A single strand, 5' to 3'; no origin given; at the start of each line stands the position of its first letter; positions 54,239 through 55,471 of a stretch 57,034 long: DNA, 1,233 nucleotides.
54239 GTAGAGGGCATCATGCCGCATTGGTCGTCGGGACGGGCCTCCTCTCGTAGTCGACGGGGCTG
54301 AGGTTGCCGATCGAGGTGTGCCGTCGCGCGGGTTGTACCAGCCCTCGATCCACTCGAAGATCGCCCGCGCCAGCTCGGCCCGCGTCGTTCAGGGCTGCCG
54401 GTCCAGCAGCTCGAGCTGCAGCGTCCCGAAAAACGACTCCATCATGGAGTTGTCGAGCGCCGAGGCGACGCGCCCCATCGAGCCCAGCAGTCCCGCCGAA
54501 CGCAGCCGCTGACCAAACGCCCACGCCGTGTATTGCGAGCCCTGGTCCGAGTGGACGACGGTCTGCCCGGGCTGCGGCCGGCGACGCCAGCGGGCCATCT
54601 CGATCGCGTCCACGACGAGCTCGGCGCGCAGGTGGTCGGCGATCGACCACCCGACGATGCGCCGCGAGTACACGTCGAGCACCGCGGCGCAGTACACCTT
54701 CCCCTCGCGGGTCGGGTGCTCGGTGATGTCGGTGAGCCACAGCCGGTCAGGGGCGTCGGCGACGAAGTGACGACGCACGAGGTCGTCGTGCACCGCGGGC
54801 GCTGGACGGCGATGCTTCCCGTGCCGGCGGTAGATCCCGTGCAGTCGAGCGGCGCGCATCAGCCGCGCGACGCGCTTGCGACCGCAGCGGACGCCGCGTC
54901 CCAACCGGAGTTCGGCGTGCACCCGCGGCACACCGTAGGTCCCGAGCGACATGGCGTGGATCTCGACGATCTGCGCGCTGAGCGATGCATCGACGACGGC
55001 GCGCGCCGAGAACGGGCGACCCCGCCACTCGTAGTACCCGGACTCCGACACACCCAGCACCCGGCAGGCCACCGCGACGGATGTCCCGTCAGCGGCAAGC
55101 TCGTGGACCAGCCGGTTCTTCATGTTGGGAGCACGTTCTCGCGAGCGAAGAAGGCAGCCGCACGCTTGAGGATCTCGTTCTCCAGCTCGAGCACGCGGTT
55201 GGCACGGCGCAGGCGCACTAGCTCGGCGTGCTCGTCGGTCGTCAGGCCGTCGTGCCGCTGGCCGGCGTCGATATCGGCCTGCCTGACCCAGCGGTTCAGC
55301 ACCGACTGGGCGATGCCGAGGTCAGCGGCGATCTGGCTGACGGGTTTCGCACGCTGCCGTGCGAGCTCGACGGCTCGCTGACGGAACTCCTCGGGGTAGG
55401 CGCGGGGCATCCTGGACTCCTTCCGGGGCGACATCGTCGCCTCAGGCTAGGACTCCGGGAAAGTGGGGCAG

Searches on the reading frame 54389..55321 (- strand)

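Call 42: search_protein_families(library=pfam, proteins=[window:54389-55321:-], max_evalue=0.0001)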
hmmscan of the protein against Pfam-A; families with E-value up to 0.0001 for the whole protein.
window:54389-55321:- (310 aa): 3 families
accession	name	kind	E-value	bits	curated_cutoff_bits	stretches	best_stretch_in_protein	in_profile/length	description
PF00665.32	rve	-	4.9e-22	78.5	32.6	1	189-287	2-101/102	Integrase core domain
PF13276.12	HTH_21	-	3e-16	59.8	28.1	1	114-167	6-59/60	HTH-like domain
PF01527.26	HTH_Tnp_1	-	1.3e-05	25.8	24.1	1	66-102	10-46/75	Transposase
